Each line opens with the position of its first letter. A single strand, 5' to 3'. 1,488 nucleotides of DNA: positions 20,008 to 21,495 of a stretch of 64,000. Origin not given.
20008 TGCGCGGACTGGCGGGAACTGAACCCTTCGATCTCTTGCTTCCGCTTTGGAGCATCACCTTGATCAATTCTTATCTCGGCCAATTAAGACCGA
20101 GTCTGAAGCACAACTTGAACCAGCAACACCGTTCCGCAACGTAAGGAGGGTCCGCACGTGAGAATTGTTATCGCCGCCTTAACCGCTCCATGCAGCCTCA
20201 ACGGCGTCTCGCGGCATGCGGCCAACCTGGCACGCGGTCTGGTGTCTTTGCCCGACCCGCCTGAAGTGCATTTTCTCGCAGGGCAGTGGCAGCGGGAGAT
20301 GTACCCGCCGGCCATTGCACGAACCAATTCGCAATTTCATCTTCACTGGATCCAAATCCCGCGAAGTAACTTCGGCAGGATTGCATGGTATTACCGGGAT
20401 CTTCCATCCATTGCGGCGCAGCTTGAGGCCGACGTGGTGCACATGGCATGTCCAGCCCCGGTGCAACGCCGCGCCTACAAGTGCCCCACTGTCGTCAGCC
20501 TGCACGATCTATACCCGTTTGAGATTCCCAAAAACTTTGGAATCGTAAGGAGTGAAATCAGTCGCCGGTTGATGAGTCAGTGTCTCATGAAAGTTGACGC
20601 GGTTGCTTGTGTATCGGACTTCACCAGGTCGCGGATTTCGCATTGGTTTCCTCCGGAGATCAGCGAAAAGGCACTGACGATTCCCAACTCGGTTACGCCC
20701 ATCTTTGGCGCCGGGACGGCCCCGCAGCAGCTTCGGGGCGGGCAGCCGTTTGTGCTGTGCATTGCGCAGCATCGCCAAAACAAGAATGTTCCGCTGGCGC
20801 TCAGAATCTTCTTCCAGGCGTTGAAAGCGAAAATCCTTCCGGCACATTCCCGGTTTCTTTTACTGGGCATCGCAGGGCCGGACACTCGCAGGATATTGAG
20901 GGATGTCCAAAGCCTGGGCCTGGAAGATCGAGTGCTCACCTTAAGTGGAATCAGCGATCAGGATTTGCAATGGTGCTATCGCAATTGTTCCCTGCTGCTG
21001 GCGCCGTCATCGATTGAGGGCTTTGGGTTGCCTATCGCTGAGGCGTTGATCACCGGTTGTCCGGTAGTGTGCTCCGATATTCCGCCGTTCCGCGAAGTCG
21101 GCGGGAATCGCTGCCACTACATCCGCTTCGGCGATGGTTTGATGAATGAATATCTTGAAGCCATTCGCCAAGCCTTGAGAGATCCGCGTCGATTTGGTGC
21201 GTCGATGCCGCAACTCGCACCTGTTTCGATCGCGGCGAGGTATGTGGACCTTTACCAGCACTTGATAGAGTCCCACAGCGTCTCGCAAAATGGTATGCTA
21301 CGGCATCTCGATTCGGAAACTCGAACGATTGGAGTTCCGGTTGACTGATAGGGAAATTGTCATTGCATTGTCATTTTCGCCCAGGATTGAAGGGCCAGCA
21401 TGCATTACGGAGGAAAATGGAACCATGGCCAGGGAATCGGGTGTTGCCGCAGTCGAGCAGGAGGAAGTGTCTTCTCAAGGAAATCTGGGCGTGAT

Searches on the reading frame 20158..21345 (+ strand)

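Call 7: search_protein_families(library=pfam, proteins=[window:20158-21345:+], max_evalue=0.001)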
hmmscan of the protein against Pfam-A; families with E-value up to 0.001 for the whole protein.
window:20158-21345:+ (396 aa): 5 families
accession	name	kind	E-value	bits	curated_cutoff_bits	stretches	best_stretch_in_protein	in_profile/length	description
PF00534.26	Glycos_transf_1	-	8.3e-19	68.2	26.4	1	191-343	10-159/172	Glycosyl transferases group 1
PF13439.12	Glyco_transf_4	-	4.7e-17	63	28.5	1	15-179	2-166/170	Glycosyltransferase Family 4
PF13692.12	Glyco_trans_1_4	-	3.5e-16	60.2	27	1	197-342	2-142/142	Glycosyl transferases group 1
PF13579.12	Glyco_trans_4_4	-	2e-09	38.4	29.7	1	15-167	1-149/158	Glycosyl transferase 4-like domain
PF20706.3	GT4-conflict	-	2.7e-08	33.7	26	1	162-307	159-312/385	Family 4 Glycosyltransferase in conflict systems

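Call 27: search_protein_families(library=ncbifam, proteins=[window:20158-21345:+], max_evalue=0.01)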
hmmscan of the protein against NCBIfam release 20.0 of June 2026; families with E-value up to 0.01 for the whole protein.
window:20158-21345:+ (396 aa): 16 families
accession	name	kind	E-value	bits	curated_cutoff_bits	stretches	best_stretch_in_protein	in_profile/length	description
TIGR03999.1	thiol_BshA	equivalog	1.1e-11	44.3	273.7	1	141-316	140-312/375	N-acetyl-alpha-D-glucosaminyl L-malate synthase BshA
TIGR04047.1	MSMEG_0565_glyc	hypoth_equivalog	7.4e-10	38.4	259.85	1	244-345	243-344/373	MSMEG_0565 family glycosyltransferase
NF041010.1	glycosy_Agl16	equivalog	3.7e-07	29.3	575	1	131-307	119-284/352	glycosylation protein Agl16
NF038229.1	Glyco4_Geo_Pelo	equivalog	4.4e-07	29.2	400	1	137-314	101-275/338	GPMC system family 4 glycosyltransferase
TIGR03449.1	mycothiol_MshA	equivalog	9.5e-06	24.7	462.5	1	249-309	276-336/406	D-inositol-3-phosphate glycosyltransferase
TIGR03088.1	stp2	hypoth_equivalog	1.2e-05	24.6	409.05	1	196-308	194-304/374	TIGR03088 family PEP-CTERM/XrtA system glycosyltransferase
NF050063.1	ProtGlycPglJ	equivalog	4.8e-05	22.7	500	1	191-307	189-296/363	N-acetylgalactosamine-N,N'-diacetylbacillosaminyl-diphospho-undecaprenol 4-alpha-N-acetylgalactosaminyltransferase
NF038255.1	exopoly_VpsD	equivalog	9.7e-05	21.4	300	1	87-308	98-314/381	VpsD family glycosyltransferase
NF038295.1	EPS_HpsP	equivalog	0.00016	20.8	550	1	168-343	174-353/388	hormogonium polysaccharide biosynthesis glycosyltransferase HpsP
NF041876.1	EPS_EpsE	equivalog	0.00063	19.1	400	1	244-313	263-332/389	exopolysaccharide biosynthesis GT4 family glycosyltransferase EpsE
TIGR02149.1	glgA_Coryne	subfamily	0.00098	18.3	302.4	1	103-314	101-321/391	glycogen synthase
NF047881.1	glyco_SdgB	exception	0.0049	15.6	800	1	240-308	361-427/496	serine-aspartate repeat adhesin O-glycosyltransferase SdgB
NF053513.1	Gtran_IagA_BgsA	equivalog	0.008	15.2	460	1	260-367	218-329/333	LTA glycolipid anchor biosynthesis glycosyltransferase, IagA/BgsA family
TIGR02918.1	TIGR02918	equivalog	0.0088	14.8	574.6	0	267-309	383-425/500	accessory Sec system glycosyltransferase GtfA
NF007396.0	PRK09922.1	equivalog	0.0094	14.9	385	0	239-308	220-291/361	lipopolysaccharide 1,6-galactosyltransferase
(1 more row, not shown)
